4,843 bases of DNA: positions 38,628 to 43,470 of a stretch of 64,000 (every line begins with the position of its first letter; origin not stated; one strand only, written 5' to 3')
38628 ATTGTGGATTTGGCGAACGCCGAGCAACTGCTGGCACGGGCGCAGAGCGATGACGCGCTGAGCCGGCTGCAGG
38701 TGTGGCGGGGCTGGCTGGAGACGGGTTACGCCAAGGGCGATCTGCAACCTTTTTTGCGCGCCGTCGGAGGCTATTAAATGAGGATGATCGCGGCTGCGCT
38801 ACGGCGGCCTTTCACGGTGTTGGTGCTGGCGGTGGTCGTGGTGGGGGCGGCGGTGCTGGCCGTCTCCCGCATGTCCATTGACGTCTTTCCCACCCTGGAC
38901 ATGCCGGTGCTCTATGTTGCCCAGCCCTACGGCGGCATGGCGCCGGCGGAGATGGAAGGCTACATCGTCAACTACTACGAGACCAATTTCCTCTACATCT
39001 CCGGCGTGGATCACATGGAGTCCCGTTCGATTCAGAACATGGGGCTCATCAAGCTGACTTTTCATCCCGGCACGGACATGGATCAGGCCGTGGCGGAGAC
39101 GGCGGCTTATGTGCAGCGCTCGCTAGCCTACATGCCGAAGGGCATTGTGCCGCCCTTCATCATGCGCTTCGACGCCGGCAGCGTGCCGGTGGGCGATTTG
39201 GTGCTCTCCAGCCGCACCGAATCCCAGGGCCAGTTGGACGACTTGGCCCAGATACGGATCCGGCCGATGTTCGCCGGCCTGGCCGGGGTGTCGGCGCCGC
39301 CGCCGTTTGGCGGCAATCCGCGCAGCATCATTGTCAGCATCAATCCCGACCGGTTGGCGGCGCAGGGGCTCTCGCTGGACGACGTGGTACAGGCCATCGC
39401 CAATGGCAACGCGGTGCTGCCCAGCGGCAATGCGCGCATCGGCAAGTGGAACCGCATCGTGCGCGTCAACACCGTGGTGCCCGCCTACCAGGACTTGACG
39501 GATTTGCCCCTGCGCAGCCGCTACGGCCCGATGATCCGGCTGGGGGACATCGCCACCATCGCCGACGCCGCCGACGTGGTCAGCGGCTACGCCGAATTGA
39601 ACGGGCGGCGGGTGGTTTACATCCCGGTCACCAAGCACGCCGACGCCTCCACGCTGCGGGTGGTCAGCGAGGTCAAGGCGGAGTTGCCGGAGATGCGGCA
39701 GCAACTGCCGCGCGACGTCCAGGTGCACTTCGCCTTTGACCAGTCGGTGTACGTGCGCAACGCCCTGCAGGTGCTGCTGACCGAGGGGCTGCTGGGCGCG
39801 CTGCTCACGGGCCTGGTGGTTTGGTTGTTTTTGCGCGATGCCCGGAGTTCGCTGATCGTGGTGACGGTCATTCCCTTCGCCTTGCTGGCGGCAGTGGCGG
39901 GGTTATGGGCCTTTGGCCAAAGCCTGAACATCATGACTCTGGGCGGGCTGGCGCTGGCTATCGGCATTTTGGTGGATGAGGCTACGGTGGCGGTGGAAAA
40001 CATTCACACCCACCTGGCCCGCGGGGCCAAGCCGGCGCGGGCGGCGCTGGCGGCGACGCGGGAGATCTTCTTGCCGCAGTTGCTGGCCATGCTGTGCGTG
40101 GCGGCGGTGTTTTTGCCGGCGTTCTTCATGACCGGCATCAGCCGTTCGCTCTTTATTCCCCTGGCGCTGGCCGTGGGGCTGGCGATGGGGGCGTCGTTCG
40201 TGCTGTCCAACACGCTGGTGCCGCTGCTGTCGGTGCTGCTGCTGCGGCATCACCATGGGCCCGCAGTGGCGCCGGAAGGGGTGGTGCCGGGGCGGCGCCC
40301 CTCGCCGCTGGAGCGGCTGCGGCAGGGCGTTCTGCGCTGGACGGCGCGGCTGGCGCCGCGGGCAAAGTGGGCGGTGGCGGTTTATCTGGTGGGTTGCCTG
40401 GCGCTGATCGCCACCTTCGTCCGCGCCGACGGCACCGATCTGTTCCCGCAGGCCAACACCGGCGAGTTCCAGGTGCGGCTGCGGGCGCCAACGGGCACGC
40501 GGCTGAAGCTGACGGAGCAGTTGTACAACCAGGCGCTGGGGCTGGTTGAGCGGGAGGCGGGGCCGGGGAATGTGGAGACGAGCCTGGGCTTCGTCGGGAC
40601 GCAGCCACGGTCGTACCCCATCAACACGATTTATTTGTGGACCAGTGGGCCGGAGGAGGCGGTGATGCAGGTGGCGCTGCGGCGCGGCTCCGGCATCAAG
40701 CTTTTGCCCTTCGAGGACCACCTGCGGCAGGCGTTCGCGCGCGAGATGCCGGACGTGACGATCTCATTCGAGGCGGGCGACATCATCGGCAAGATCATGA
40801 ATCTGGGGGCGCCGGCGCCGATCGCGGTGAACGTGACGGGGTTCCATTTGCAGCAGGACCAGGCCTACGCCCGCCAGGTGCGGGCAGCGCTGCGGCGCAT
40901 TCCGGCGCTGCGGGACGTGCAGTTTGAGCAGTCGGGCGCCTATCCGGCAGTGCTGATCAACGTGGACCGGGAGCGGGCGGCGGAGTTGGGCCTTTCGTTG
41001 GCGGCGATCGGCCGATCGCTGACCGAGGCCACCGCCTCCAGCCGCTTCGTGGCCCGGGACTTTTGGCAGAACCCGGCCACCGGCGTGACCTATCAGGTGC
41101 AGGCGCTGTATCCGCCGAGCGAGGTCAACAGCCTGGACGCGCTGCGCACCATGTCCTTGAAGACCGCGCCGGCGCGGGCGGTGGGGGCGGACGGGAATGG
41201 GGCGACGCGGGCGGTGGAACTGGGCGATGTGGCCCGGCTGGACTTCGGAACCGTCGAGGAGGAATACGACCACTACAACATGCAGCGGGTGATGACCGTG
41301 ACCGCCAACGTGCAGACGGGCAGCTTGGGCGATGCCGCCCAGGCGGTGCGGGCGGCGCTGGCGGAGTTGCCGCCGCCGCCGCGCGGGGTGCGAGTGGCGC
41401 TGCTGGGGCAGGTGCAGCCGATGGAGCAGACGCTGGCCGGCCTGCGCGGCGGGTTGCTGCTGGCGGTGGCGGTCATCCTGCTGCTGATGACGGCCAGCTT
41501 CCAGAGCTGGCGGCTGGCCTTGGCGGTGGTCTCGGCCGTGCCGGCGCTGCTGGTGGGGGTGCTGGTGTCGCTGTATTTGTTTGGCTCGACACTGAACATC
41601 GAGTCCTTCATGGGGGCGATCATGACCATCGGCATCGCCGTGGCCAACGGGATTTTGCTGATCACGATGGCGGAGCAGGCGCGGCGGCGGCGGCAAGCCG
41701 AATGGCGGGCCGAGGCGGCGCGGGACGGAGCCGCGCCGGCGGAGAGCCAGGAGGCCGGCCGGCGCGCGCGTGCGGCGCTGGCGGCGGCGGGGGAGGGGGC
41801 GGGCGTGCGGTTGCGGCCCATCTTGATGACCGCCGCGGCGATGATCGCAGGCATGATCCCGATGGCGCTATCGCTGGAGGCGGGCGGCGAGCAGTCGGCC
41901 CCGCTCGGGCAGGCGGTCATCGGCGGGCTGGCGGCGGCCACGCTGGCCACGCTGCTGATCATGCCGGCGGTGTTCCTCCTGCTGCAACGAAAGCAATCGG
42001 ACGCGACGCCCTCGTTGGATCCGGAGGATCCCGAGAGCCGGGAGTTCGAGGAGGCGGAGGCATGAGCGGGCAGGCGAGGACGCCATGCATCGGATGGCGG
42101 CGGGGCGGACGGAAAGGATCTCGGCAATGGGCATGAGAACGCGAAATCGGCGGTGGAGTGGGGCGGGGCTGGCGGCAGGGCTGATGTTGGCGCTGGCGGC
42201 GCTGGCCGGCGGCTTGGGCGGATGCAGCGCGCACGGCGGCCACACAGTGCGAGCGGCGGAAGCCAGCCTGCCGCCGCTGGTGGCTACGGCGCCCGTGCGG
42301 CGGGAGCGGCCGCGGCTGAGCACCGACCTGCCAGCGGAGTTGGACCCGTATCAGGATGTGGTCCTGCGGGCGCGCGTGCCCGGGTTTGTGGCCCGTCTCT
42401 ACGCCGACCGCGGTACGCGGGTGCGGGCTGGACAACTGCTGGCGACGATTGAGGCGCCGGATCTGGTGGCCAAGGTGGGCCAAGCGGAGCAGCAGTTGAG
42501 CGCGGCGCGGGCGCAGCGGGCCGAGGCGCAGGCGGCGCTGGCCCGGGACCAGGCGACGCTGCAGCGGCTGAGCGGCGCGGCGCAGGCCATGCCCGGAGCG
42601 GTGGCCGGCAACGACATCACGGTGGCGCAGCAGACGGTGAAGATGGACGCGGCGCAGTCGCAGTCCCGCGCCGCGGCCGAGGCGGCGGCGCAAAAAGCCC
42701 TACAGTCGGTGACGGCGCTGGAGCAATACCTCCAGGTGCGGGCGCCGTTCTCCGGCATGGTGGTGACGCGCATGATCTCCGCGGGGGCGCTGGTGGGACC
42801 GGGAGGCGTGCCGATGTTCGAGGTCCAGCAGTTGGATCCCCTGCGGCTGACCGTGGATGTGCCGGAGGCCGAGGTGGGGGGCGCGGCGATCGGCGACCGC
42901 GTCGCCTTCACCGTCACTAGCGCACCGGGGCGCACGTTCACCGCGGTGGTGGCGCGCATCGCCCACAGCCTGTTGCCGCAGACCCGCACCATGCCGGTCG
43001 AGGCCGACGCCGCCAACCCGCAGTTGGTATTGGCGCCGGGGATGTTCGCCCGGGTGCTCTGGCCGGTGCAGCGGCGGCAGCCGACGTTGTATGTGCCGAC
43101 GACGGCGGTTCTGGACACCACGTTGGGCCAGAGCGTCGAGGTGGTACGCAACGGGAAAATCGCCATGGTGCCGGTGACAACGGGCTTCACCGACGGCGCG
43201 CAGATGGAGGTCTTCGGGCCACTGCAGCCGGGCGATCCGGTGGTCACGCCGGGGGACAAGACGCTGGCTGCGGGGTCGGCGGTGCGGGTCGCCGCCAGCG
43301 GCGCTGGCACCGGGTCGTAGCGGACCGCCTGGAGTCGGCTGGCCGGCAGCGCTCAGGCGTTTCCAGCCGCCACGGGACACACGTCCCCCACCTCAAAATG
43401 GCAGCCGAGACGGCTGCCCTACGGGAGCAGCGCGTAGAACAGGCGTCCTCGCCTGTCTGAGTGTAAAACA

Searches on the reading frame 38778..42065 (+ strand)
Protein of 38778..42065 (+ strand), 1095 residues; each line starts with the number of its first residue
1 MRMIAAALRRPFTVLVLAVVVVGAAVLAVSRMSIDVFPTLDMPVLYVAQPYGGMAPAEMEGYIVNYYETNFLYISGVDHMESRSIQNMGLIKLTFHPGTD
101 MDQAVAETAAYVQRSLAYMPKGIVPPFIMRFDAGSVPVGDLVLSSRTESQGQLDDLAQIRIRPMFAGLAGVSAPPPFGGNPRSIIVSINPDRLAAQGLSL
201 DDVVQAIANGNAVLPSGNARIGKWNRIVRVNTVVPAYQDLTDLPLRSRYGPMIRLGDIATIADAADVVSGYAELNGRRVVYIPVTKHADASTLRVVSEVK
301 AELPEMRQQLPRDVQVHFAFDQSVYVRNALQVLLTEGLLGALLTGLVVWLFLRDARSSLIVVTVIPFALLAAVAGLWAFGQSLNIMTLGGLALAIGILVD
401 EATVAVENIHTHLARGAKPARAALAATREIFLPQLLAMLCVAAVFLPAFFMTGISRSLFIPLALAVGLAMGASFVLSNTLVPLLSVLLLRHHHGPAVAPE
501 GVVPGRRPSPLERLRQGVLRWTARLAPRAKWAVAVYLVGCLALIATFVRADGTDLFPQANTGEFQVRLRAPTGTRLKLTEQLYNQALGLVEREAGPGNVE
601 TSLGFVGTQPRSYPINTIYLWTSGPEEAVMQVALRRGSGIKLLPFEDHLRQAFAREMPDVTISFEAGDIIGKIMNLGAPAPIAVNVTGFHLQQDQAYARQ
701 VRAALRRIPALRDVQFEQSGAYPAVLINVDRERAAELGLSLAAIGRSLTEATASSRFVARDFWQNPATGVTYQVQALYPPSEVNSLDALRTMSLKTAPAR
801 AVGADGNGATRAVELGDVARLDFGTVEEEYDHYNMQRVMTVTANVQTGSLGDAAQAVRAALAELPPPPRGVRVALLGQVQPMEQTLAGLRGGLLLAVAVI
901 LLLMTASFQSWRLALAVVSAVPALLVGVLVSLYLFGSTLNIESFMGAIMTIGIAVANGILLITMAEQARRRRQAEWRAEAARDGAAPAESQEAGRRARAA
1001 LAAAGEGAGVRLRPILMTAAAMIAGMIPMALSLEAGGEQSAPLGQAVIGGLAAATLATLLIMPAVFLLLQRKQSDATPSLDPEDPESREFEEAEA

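Call 48: search_protein_families(library=pfam, proteins=[window:38778-42065:+])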
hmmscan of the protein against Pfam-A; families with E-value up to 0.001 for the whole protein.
window:38778-42065:+ (1095 aa): 1 family
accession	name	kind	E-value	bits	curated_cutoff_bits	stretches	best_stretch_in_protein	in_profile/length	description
PF00873.25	ACR_tran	-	2.5e-177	592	28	1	3-1069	1-1020/1021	AcrB/AcrD/AcrF family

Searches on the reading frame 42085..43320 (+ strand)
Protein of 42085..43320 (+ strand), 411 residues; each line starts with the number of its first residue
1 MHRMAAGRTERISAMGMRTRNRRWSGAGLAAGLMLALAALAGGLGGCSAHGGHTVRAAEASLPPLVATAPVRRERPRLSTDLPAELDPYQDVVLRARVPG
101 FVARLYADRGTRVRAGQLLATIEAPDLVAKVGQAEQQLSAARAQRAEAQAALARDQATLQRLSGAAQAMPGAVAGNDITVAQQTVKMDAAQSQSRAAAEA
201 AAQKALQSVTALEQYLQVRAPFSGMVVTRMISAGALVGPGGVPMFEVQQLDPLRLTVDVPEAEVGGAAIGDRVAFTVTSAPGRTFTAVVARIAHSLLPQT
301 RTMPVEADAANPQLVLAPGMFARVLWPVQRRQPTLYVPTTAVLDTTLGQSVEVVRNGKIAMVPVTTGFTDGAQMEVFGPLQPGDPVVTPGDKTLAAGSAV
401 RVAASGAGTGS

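Call 48: search_protein_families(library=pfam, proteins=[window:42085-43320:+])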
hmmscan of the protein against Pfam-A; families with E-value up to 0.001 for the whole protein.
window:42085-43320:+ (411 aa): 2 families
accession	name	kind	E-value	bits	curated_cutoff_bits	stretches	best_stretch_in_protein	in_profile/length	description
PF16576.10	HlyD_D23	-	5.5e-32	111.2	30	1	91-322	19-214/214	Barrel-sandwich domain of CusB or HlyD membrane-fusion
PF13437.12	HlyD_3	-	7.3e-18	65.7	22.2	1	218-319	2-106/106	HlyD family secretion protein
